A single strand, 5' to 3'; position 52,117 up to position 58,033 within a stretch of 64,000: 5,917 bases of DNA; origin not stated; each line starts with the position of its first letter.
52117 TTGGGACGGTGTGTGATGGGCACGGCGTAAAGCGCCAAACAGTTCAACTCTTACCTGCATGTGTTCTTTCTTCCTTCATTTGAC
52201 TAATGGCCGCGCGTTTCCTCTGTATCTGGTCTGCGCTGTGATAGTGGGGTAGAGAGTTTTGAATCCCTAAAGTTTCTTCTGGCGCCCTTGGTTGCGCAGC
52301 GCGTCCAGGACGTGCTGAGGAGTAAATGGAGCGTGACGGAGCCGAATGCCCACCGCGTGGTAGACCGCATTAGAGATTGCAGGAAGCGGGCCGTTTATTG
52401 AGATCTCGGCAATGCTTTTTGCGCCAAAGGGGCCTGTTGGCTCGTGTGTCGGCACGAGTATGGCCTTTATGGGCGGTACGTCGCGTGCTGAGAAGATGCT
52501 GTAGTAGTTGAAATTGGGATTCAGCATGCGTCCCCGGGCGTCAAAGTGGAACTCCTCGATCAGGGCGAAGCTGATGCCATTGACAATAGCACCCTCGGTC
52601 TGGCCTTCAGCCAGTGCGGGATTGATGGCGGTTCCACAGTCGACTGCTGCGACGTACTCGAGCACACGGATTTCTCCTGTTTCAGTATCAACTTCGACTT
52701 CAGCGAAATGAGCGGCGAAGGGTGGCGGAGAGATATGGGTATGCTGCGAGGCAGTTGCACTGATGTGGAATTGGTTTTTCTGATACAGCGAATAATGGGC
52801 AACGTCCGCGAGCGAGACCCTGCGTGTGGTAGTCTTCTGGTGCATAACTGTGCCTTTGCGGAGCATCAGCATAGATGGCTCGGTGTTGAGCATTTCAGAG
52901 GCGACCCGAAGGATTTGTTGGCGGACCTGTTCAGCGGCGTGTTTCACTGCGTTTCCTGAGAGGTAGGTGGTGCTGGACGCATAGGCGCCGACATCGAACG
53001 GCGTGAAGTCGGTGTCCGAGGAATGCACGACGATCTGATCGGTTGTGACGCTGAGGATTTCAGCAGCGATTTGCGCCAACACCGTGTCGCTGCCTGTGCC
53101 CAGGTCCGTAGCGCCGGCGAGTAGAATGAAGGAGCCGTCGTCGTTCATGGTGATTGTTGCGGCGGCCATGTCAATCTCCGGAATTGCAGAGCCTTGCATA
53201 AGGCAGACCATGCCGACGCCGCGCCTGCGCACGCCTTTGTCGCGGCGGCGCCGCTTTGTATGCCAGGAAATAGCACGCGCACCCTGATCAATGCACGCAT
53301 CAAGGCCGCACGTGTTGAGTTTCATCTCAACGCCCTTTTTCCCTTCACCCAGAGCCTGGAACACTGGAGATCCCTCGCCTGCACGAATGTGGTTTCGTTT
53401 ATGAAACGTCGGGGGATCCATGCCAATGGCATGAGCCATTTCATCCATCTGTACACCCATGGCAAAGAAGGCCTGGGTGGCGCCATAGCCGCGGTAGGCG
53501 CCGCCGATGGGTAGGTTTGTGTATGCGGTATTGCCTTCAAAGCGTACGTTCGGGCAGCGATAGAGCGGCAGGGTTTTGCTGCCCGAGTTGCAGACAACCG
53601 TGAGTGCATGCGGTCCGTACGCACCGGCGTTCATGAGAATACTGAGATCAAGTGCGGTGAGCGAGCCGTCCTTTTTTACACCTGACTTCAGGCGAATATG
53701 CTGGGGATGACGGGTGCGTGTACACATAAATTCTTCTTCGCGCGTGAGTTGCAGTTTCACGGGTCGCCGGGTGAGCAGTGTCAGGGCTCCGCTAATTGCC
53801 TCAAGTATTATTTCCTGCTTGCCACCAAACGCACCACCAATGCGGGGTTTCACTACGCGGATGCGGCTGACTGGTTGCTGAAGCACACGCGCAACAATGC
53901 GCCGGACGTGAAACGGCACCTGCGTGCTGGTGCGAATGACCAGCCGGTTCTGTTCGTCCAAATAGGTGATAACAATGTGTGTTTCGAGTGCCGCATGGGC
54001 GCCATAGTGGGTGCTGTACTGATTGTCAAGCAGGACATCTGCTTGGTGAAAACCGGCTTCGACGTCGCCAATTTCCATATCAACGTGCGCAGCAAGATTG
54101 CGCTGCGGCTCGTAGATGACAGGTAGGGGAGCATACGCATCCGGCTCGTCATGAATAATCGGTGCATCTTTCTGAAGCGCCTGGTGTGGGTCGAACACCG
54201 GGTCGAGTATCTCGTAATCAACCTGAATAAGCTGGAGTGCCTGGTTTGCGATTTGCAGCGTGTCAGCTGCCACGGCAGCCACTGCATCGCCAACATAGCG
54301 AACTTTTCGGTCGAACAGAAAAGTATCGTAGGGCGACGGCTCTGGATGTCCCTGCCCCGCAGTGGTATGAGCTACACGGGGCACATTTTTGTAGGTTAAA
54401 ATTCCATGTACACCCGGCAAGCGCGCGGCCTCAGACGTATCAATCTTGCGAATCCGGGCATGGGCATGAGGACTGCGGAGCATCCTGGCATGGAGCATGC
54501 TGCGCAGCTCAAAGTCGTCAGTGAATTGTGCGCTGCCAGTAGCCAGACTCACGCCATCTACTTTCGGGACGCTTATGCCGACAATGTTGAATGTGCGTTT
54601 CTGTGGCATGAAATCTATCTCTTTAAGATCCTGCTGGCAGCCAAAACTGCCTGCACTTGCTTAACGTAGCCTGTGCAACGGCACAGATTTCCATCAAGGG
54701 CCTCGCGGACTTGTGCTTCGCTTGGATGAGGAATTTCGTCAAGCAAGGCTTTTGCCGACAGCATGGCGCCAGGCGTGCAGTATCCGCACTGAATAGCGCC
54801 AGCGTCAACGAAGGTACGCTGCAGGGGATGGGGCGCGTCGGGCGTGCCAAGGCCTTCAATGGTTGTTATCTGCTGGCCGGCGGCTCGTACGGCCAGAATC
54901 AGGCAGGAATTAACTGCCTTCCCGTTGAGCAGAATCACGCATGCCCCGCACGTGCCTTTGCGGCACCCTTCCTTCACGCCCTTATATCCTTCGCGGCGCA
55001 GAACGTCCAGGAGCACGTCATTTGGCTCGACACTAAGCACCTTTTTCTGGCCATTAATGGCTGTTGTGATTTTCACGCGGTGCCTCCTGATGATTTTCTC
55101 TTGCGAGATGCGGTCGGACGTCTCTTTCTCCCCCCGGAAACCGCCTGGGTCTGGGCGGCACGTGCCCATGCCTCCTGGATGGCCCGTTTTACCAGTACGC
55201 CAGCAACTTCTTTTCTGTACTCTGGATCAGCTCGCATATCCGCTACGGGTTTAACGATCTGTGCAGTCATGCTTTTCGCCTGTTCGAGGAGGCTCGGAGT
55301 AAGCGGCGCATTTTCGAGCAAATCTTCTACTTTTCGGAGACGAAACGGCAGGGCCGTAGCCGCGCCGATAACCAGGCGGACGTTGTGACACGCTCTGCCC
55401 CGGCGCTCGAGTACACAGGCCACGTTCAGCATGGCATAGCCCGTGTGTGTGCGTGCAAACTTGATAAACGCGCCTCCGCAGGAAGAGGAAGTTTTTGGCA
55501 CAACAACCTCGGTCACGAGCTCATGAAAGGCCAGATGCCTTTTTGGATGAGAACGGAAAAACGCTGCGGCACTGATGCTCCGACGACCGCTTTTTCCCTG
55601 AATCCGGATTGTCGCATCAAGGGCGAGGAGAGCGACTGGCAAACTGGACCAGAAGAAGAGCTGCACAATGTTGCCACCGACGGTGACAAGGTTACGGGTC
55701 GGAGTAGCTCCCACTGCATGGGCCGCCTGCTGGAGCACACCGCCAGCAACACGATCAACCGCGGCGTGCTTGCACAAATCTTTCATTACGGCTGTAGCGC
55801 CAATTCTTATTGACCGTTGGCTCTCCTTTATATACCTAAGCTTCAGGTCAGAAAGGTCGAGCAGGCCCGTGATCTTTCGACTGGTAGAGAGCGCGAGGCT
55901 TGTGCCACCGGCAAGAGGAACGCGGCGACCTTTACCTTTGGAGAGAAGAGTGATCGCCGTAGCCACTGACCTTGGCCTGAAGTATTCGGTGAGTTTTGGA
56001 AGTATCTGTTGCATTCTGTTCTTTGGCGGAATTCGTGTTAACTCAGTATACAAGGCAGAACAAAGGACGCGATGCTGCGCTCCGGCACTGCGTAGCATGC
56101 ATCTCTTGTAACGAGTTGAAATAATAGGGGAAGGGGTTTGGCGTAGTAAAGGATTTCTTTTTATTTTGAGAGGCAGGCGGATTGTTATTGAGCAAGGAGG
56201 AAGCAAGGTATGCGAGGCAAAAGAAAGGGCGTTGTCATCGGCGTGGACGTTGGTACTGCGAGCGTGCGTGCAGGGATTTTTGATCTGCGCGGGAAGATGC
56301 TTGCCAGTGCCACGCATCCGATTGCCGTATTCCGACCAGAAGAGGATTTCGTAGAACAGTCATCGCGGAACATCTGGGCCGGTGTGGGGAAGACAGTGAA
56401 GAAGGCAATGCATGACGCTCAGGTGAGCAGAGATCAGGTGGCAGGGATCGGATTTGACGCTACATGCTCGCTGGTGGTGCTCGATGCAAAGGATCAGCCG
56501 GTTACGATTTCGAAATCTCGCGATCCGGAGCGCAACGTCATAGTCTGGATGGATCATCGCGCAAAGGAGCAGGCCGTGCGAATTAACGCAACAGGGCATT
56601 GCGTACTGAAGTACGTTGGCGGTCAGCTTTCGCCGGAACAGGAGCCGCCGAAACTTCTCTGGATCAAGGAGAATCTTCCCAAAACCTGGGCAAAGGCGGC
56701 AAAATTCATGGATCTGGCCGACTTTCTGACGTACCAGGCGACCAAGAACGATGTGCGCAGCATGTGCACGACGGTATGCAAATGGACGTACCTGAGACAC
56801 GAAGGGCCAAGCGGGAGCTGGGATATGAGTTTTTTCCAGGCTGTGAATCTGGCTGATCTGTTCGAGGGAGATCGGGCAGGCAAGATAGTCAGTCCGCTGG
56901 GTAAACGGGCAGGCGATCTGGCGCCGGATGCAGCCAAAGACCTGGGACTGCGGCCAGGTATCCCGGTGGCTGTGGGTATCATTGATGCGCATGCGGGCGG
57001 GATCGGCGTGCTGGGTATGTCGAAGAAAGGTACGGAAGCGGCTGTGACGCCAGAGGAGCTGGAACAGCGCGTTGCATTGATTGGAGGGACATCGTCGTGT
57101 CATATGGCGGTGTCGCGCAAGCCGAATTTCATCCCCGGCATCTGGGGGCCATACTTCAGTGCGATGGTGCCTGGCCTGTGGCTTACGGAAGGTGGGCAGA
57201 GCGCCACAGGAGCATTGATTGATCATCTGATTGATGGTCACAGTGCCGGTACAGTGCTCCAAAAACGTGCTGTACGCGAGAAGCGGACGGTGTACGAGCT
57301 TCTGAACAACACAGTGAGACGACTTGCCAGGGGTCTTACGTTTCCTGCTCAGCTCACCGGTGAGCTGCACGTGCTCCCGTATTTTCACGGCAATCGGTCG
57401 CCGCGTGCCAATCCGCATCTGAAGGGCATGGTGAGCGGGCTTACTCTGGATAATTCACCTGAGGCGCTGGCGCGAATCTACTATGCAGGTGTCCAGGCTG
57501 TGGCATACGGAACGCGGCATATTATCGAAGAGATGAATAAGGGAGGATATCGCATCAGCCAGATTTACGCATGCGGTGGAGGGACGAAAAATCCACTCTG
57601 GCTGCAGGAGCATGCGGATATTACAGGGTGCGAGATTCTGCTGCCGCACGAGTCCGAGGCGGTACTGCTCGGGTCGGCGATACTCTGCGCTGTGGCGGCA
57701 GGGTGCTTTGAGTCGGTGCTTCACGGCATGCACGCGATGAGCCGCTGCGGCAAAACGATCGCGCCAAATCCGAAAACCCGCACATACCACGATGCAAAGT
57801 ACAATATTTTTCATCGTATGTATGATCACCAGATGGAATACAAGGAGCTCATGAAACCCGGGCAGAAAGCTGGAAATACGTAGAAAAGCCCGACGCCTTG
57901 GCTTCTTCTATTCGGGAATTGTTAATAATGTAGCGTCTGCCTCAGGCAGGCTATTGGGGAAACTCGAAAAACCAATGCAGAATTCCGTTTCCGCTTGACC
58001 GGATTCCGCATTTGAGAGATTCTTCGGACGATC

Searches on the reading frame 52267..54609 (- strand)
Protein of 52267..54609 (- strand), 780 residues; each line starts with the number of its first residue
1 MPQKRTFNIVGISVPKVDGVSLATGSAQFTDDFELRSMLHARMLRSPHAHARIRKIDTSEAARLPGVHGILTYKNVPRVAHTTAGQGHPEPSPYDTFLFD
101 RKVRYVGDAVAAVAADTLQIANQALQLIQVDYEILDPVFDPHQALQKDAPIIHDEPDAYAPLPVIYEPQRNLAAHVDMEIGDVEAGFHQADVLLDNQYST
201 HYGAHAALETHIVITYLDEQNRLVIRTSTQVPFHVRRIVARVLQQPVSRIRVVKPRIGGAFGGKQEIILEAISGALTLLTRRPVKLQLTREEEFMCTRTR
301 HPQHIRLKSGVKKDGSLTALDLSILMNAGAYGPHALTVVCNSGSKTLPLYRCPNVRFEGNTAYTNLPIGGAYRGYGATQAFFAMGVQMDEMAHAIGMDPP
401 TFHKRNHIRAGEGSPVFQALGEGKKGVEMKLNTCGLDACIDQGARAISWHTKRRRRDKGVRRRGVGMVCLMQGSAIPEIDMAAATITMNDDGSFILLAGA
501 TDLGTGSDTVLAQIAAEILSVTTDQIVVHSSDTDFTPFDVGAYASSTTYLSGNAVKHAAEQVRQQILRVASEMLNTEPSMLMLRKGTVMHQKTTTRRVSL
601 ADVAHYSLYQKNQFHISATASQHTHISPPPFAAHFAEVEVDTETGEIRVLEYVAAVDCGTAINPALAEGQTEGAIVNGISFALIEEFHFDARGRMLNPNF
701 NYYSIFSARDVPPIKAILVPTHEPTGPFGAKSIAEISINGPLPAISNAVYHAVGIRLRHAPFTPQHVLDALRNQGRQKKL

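Call 47: search_protein_families(library=pfam, proteins=[window:52267-54609:-], max_evalue=0.001)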
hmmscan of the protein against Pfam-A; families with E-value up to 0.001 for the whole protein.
window:52267-54609:- (780 aa): 3 families
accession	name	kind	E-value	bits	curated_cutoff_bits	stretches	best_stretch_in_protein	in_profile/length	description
PF20256.3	MoCoBD_2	-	2e-79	267.5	27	1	445-712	4-283/283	Molybdopterin cofactor-binding domain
PF02738.23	MoCoBD_1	-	1.3e-76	257.4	27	1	169-406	7-243/244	Molybdopterin cofactor-binding domain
PF01315.27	Ald_Xan_dh_C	-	8.5e-31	107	31.3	1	24-135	1-109/110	Aldehyde oxidase and xanthine dehydrogenase, a/b hammerhead domain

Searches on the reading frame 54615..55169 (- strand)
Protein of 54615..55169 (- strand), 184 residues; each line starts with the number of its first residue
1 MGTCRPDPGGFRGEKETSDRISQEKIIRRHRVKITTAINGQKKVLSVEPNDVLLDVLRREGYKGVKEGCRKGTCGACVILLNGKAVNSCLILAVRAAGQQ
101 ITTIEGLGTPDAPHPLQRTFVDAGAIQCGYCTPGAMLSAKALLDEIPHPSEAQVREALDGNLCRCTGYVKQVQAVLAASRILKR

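Call 47: search_protein_families(library=pfam, proteins=[window:54615-55169:-], max_evalue=0.001)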
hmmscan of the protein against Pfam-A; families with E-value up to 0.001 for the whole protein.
window:54615-55169:- (184 aa): 3 families
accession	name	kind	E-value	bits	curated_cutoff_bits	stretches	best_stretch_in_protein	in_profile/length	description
PF01799.25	Fer2_2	-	8.5e-31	106.4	30.3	1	103-175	1-74/75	[2Fe-2S] binding domain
PF00111.32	Fer2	-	6.8e-08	32.8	21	1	38-88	3-54/77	2Fe-2S iron-sulfur cluster binding domain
PF13085.11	Fer2_3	-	0.00017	22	27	1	67-107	50-89/107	2Fe-2S iron-sulfur cluster binding domain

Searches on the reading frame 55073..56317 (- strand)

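Call 47: search_protein_families(library=pfam, proteins=[window:55073-56317:-], max_evalue=0.001)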
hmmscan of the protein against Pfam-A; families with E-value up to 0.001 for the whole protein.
window:55073-56317:- (414 aa): 2 families
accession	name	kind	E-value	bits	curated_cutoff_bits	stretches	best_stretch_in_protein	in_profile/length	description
PF00941.27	FAD_binding_5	-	4.2e-31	108.5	27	1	111-275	4-169/170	FAD binding domain in molybdopterin dehydrogenase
PF03450.22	CO_deh_flav_C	-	2.3e-20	73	25.5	1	283-383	2-102/102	CO dehydrogenase flavoprotein C-terminal domain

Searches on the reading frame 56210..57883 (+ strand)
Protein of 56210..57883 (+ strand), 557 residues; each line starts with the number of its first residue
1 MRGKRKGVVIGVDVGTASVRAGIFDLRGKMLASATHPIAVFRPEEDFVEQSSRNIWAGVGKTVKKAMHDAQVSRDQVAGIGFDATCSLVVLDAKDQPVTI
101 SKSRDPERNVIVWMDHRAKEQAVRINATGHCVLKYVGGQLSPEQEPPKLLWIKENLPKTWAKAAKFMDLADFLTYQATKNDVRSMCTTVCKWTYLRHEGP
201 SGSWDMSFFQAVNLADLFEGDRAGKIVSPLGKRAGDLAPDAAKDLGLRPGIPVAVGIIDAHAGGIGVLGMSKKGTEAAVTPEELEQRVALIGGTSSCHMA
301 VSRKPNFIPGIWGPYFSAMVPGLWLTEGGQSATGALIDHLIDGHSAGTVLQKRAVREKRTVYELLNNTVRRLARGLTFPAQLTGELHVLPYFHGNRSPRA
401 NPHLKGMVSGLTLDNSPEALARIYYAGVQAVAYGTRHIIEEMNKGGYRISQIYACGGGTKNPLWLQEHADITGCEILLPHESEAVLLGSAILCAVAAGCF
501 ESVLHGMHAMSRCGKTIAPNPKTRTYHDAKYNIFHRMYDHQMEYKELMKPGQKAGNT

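Call 47: search_protein_families(library=pfam, proteins=[window:56210-57883:+], max_evalue=0.001)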
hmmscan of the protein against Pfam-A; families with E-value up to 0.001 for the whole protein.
window:56210-57883:+ (557 aa): 2 families
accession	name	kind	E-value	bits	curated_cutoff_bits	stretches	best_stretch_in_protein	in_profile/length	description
PF02782.22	FGGY_C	-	6.5e-53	179.9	27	1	289-497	2-198/198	FGGY family of carbohydrate kinases, C-terminal domain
PF00370.27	FGGY_N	-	1.8e-29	103.5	28.8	1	9-266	2-245/245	FGGY family of carbohydrate kinases, N-terminal domain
